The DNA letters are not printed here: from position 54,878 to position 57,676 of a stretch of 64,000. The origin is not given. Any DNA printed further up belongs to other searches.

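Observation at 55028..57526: PHP-phosphoesterase/SMC-like ATPase fusion resembling the single-gene Ppl antiphage system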

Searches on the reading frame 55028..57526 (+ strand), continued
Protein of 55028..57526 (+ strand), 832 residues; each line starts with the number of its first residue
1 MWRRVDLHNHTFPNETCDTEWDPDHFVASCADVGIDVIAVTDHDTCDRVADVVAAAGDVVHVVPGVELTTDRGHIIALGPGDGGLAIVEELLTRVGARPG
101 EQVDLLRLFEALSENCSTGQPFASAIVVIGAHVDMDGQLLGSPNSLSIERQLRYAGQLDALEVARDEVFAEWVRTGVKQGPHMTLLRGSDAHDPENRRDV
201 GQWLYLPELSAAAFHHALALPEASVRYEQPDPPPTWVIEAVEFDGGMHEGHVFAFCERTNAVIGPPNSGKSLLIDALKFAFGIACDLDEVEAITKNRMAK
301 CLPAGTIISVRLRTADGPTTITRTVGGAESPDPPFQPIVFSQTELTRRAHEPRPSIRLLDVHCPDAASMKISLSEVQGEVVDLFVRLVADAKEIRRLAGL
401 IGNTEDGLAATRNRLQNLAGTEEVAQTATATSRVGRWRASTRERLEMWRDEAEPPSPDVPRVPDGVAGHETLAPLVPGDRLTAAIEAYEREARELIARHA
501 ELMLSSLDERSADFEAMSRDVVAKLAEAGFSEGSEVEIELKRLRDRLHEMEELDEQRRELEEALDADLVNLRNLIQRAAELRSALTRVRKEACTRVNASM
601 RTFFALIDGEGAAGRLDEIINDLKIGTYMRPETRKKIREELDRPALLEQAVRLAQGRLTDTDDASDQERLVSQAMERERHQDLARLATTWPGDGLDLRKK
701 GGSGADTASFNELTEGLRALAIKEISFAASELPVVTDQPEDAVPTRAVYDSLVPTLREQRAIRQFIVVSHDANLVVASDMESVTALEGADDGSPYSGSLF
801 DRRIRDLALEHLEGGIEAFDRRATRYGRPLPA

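Call 21: find_encoding_contigs(protein=P0017, flank=10000, max_places=2)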
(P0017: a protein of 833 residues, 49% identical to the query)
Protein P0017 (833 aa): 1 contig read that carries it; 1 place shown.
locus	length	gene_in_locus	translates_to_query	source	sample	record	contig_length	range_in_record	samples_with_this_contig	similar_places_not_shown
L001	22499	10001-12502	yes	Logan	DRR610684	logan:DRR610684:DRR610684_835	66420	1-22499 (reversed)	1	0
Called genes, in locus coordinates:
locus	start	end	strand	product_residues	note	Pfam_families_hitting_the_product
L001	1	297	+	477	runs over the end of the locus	-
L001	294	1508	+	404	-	-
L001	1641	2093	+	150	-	-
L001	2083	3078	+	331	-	-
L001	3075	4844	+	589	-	PF02534:T4SS-DNA_transf, PF10412:TrwB_AAD_bind, PF12696:TraG-D_C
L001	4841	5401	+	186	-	-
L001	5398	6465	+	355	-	PF01807:Zn_ribbon_DnaG, PF13155:Toprim_2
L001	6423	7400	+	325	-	PF25087:GMPPB_C (faint), PF00132:Hexapep (weak)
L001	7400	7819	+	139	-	-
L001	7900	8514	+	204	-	-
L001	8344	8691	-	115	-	-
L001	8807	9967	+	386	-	PF13191:AAA_16, PF13401:AAA_22 (faint)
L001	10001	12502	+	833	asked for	PF02463:SMC_N (faint), PF13304:AAA_21 (faint)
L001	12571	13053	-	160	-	-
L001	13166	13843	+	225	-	-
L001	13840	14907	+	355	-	PF02899:Phage_int_SAM_1 (weak), PF00589:Phage_integrase (weak)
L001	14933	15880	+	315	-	-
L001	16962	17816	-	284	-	PF00561:Abhydrolase_1, PF12146:Hydrolase_4 (faint), PF12697:Abhydrolase_6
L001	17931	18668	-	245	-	-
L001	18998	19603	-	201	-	PF13160:DUF3995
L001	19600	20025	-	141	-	PF12802:MarR_2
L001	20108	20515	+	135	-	PF00903:Glyoxalase, PF13669:Glyoxalase_4 (faint)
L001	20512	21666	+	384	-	PF01494:FAD_binding_3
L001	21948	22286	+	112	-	-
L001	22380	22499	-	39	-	?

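Call 22: find_encoding_contigs(protein=P0021, flank=10000, max_places=2)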
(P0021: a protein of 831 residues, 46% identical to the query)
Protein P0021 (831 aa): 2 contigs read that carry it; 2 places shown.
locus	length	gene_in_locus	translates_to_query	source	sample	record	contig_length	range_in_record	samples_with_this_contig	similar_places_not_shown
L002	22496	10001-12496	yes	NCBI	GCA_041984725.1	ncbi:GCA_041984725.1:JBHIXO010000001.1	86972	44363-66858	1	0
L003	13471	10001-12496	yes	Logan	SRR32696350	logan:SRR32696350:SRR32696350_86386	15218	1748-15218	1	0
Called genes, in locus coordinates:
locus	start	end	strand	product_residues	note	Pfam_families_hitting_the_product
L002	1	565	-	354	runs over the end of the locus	PF01751:Toprim (weak), PF13155:Toprim_2, PF13662:Toprim_4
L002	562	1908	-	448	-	PF12846:AAA_10 (faint), PF19044:P-loop_TraG (weak)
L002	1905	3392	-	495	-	PF11203:EccE (faint)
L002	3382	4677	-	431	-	PF19590:TrbL_3 (weak)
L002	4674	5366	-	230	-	-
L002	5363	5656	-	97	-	-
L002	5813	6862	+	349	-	PF13406:SLT_2, PF01551:Peptidase_M23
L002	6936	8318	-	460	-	PF00282:Pyridoxal_deC, PF00266:Aminotran_5 (weak), PF01212:Beta_elim_lyase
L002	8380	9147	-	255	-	PF08450:SGL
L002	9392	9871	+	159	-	-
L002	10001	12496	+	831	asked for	PF02811:PHP, PF02463:SMC_N (faint), PF13304:AAA_21 (faint)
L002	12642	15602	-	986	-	PF01476:LysM (faint), PF03704:BTAD (weak)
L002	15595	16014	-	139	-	PF13400:Tad (weak)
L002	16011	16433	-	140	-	PF07811:TadE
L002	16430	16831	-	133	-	PF07811:TadE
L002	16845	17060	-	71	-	-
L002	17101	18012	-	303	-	PF00482:T2SSF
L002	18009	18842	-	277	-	PF00482:T2SSF (faint)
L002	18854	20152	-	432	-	PF00437:T2SSE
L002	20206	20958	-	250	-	-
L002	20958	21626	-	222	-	PF08666:SAF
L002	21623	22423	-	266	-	-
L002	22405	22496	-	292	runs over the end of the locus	-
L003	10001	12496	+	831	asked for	PF02811:PHP, PF02463:SMC_N (faint), PF13304:AAA_21 (faint)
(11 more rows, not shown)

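Call 23: find_encoding_contigs(protein=P0009, flank=10000, max_places=2)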
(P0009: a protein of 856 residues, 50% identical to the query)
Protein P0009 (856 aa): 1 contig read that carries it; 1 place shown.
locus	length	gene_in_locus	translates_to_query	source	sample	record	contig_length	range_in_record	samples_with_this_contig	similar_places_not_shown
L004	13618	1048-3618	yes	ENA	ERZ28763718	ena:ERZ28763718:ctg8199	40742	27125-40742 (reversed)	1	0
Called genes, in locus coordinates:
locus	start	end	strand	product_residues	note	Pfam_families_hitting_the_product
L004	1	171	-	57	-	?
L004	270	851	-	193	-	-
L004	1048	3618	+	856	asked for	-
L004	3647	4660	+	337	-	PF02899:Phage_int_SAM_1 (faint), PF00589:Phage_integrase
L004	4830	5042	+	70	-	-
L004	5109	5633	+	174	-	PF26412:BrxE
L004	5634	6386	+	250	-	PF08849:BrxA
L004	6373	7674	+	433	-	PF08747:BrxB, PF00005:ABC_tran, PF02463:SMC_N (weak), PF13304:AAA_21 (weak)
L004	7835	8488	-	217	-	PF01070:FMN_dh, PF03060:NMO (weak)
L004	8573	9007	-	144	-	PF01070:FMN_dh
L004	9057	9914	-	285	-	PF01557:FAA_hydrolase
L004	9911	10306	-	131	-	PF01042:Ribonuc_L-PSP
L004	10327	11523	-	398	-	PF03841:SelA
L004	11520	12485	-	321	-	PF02126:PTE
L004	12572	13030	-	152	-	PF00106:adh_short, PF13561:adh_short_C2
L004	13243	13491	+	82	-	-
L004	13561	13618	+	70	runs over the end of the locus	-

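Call 24: find_encoding_contigs(protein=P0010, flank=10000, max_places=1)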
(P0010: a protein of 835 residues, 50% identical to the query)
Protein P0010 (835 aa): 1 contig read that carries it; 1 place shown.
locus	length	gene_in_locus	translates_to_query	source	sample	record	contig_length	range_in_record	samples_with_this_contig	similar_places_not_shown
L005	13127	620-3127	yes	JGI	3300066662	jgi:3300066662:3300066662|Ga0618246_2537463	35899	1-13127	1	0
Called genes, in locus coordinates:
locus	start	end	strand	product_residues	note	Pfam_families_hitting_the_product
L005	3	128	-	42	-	?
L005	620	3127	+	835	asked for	PF02463:SMC_N (weak)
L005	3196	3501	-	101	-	-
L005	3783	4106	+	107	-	PF12728:HTH_17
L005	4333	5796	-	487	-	PF14659:Phage_int_SAM_3 (weak), PF00589:Phage_integrase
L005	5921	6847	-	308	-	-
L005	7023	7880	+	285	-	PF00990:GGDEF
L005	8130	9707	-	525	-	PF00324:AA_permease, PF13520:AA_permease_2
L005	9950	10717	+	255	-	PF00392:GntR, PF07702:UTRA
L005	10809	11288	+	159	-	-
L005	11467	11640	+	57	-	-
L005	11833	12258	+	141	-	-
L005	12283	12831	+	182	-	-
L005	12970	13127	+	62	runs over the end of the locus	PF08031:BBE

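Call 25: find_encoding_contigs(protein=P0023, flank=10000, max_places=1)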
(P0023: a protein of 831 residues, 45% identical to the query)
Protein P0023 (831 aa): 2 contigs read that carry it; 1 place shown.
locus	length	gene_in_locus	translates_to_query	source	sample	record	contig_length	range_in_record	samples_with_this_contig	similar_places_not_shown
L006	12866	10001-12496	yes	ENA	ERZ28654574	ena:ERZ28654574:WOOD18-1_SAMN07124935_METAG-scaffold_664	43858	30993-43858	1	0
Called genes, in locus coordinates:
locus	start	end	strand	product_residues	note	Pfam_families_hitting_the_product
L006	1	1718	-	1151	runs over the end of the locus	PF00270:DEAD, PF04851:ResIII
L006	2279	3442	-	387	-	PF14659:Phage_int_SAM_3 (weak), PF00589:Phage_integrase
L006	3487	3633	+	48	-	-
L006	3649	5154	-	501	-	-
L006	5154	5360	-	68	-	PF12728:HTH_17 (weak)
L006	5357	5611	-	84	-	-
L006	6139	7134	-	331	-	PF13730:HTH_36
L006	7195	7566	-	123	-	-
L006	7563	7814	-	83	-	-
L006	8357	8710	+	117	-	-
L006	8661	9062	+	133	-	-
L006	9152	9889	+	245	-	PF03167:UDG (weak)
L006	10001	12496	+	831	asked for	PF02811:PHP (weak), PF02463:SMC_N (weak), PF13304:AAA_21 (faint)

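Call 26: find_encoding_contigs(protein=P0028, flank=10000, max_places=1)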
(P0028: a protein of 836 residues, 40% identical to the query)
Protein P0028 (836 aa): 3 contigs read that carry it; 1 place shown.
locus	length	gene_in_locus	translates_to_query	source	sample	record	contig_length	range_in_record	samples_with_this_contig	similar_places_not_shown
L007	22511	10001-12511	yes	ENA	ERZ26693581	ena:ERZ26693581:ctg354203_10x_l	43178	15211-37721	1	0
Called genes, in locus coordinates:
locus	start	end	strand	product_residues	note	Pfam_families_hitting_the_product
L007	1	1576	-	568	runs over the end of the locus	PF03717:PBP_dimer, PF00905:Transpeptidase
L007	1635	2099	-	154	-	-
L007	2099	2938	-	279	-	PF01795:Methyltransf_5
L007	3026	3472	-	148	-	PF02381:MraZ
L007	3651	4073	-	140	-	PF00075:RNase_H, PF13456:RVT_3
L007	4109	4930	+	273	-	-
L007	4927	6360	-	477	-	PF00083:Sugar_tr (weak), PF07690:MFS_1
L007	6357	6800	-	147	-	-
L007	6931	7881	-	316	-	-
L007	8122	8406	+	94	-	-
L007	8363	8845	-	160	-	-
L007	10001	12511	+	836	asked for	-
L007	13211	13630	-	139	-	PF01850:PIN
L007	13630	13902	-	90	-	PF02604:PhdYeFM_antitox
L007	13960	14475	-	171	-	-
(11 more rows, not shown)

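Call 27: find_encoding_contigs(protein=P0003, flank=10000, max_places=1)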
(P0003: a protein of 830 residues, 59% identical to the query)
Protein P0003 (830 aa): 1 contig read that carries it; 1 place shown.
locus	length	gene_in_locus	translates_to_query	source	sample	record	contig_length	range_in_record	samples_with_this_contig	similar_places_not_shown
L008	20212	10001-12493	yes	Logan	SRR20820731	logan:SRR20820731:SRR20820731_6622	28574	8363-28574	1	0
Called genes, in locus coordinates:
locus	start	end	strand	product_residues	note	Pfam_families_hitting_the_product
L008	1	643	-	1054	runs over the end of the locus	PF00271:Helicase_C (weak)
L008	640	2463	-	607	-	PF00580:UvrD-helicase, PF13245:AAA_19, PF13604:AAA_30 (weak), PF01443:Viral_helicase1 (faint), PF00580:UvrD-helicase, PF13361:UvrD_C, PF13538:UvrD_C_2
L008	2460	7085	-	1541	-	PF00270:DEAD, PF04851:ResIII, PF00271:Helicase_C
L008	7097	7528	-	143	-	PF03852:Vsr, PF04480:DUF559 (faint)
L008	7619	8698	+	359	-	PF00145:DNA_methylase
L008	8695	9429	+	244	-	PF09015:NgoMIV_restric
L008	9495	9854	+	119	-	-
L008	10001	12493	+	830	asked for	PF02811:PHP (weak)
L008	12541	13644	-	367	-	PF02810:SEC-C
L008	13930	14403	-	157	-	PF01047:MarR, PF12802:MarR_2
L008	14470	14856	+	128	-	-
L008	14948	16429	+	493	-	PF05977:MFS_3, PF07690:MFS_1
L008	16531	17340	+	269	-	PF00106:adh_short, PF01370:Epimerase, PF08659:KR, PF13561:adh_short_C2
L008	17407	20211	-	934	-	?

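Call 28: predict_structure(alignment_id=A1)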
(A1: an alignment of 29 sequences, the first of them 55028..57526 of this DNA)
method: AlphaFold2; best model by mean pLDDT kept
length: 832 residues; sequences in the alignment: 29
mean_pLDDT: 89.8   pTM: 0.75
mean pLDDT of the five models: 89.8, 88.5, 86.9, 86.3, 85.9
residues with pLDDT >= 90: 505; 70-90: 307; 50-70: 17; < 50: 3
segments of 3 or more residues with pLDDT < 50: 830-832
pLDDT, mean of each block of 10 residues (from residue 1): 95 90 95 95 95 95 97 96 95 94 94 91 94 95 90 94 95 94 93 88 93 93 92 93 92 94 89 94 90 93 94 95 91 91 88 90 90 96 97 95 89 85 82 87 87 74 72 76 86 88 88 88 85 84 91 94 96 96 95 91 90 88 88 87 94 86 84 93 94 92 81 89 86 84 77 89 92 88 89 90 91 86 72 40
secondary structure, 60 per line:
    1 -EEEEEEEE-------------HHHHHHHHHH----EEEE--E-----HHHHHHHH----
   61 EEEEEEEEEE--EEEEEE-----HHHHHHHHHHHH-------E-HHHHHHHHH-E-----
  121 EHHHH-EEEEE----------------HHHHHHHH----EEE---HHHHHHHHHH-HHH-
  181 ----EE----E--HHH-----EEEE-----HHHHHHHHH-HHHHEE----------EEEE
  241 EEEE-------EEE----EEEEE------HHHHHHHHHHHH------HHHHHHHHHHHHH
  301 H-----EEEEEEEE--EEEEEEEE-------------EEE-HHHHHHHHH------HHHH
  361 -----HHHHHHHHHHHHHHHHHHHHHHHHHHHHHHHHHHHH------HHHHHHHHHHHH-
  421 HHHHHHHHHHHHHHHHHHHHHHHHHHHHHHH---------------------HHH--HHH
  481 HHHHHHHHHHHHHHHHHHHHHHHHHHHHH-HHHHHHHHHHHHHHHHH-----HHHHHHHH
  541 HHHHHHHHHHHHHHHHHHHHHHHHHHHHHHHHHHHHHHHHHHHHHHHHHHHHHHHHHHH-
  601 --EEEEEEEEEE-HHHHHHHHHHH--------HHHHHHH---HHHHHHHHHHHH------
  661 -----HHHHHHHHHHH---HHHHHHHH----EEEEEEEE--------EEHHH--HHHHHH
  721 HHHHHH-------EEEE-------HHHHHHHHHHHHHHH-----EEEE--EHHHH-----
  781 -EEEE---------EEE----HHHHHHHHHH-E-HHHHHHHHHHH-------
elements in order (helices of 4 or more, strands of 3 or more residues): E2-9 H23-32 E37-40 H49-56 E61-70 E73-78 H84-95 H105-113 H122-125 E127-131 H148-155 E160-162 H166-175 E202-205 H211-219 H221-224 E237-244 E252-254 E259-263 H270-281 H288-301 E307-314 E317-324 E338-340 H342-350 H357-360 H366-401 H408-419 H421-451 H478-509 H511-527 H533-599 E603-612 H614-624 H633-639 H643-654 H666-676 H680-687 E692-699 H715-726 E734-737 H745-759 E765-768 H772-775 E782-785 E795-797 H802-811 H815-825

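Call 31: fold_search(model_id=the predicted structure, library=pdb)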
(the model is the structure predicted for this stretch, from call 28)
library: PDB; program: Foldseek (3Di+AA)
matches with E <= 10: 971; with E <= 0.001: 99
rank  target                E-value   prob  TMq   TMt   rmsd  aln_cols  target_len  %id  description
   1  5xei                  1.4e-09  1.00  0.34  0.49  12.3       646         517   15  Crystal structure of the Smc head domain with a coiled coil and joint derived from Pyrococcus yayanosii (released 2017-06-07)
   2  9qxu_B                1.3e-08  1.00  0.24  0.26  21.3       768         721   13  JetABC DNA loaded state monomer (open) (released 2025-10-01)
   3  9qxx_B                1.6e-08  1.00  0.25  0.27  21.0       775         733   13  JetABC DNA loaded state dimer (released 2025-10-01)
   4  9f5w_B                2.9e-08  1.00  0.24  0.34  15.8       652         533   13  Human condensin II - M18BP1 complex (released 2025-07-02)
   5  8dk2_D                4.8e-08  1.00  0.22  0.25  24.0       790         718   13  CryoEM structure of Pseudomonas aeruginosa PA14 JetABC in an unclamped state trapped in ATP dependent dimeric form (released 2022-10-05)
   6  9qxt_A                5.5e-08  1.00  0.24  0.26  24.6       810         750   11  E. coli JetABC dimer in the DNA boarding-holding state (released 2025-10-01)
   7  8q72_A                8.5e-08  1.00  0.23  0.25  19.9       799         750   12  E. coli plasmid-borne JetABCD(E248A) core in a cleavage-competent state (released 2024-01-31)
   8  7w1m_B                9.3e-08  1.00  0.33  0.47  13.4       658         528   12  Cryo-EM structure of human cohesin-CTCF-DNA complex (released 2023-05-31)
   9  9qxx_A                1.3e-07  1.00  0.24  0.26  21.8       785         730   11  JetABC DNA loaded state dimer (released 2025-10-01)
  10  9uxh_F                1.4e-07  1.00  0.19  0.23  32.5       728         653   12  type II Lamassu, LmuACB with DNA (released 2026-03-25)
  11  6yvv_B                2.0e-07  1.00  0.27  0.42  17.6       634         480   12  Condensin complex from S.cerevisiae ATP-free apo bridged state (released 2020-07-15)
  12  5xns_A                2.8e-07  1.00  0.25  0.47  25.1       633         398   11  Crystal structure of the Smc head domain with an extended coiled coil bound to the C-terminal domain of ScpA derived f (released 2017-08-02)
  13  6qpq_C                3.1e-07  1.00  0.24  0.47  25.8       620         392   12  The structure of the cohesin head module elucidates the mechanism of ring opening (released 2020-02-05)
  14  7nyw_B                4.8e-07  1.00  0.21  0.20  36.1       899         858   11  Cryo-EM structure of the MukBEF-MatP-DNA head module (released 2021-07-07)
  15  8dk2_C                5.0e-07  1.00  0.24  0.27  25.2       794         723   13  CryoEM structure of Pseudomonas aeruginosa PA14 JetABC in an unclamped state trapped in ATP dependent dimeric form (released 2022-10-05)
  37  3e0f                  3.0e-05  1.00  0.16  0.42  11.3       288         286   16  Crystal structure of a putative metal-dependent phosphoesterase (bad_1165) from bifidobacterium adolescentis atcc 15703  (released 2008-09-02)
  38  7ug9                  3.1e-05  1.00  0.17  0.57   4.9       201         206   18  Crystal structure of RNase AM PHP domain (released 2022-08-31)
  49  5zb8_A                4.8e-05  1.00  0.22  0.43  20.9       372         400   11  Crystal structure of the novel lesion-specific endonuclease PfuEndoQ from Pyrococcus furiosus (released 2018-04-04)
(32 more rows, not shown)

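Call 32: search_solved_structures(query=A1, max_evalue=1, show_alignments=0)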
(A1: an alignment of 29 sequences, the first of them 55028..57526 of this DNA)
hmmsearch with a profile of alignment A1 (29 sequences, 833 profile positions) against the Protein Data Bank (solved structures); distinct sequences matched with E-value up to 1: 66 (the best 60 are shown).
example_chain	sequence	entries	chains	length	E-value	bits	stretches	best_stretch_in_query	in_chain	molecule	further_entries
9etk_A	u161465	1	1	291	1.6e-10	43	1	4-106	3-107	Metal-dependent phosphoesterases (PHP family)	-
7ug9_A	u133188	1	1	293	5.1e-08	34.7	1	5-72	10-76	5'-3' exoribonuclease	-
1e69_A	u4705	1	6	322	2.2e-07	32.6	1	256-289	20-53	CHROMOSOME SEGREGATION SMC PROTEIN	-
3e0f_A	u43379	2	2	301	5.6e-05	24.7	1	6-92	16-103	Putative Metal-dependent Phosphoesterase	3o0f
2yb1_A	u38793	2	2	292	0.00016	23.1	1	5-75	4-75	AMIDOHYDROLASE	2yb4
3f2b_A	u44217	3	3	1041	0.0004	21.8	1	4-69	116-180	DNA-directed DNA polymerase III alpha chain | GEOBACILLUS KAUSTOPHILUS DNA POLC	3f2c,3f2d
5h68_A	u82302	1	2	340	0.0035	18.7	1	251-288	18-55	Chromosome partition protein Smc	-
3zgx_A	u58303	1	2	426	0.0057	18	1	254-288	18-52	CHROMOSOME PARTITION PROTEIN SMC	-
5h66_A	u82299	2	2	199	0.0067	17.8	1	254-288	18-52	Chromosome partition protein Smc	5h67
8fjg_A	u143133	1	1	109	0.009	17.4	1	483-580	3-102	H12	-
5xg3_A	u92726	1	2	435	0.0098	17.2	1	254-288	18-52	Chromosome partition protein Smc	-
9f5w_B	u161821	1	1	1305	0.011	17.1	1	257-288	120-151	Structural maintenance of chromosomes protein 4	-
8roc_A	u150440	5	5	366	0.011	17.1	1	260-289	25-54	Structural maintenance of chromosomes protein 1A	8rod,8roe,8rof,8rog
8p0a_A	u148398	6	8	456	0.012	17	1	260-289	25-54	Structural maintenance of chromosomes protein 1A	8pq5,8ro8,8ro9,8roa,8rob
8ro6_A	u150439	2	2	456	0.012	17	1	260-289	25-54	Structural maintenance of chromosomes protein 1A (SMC1A)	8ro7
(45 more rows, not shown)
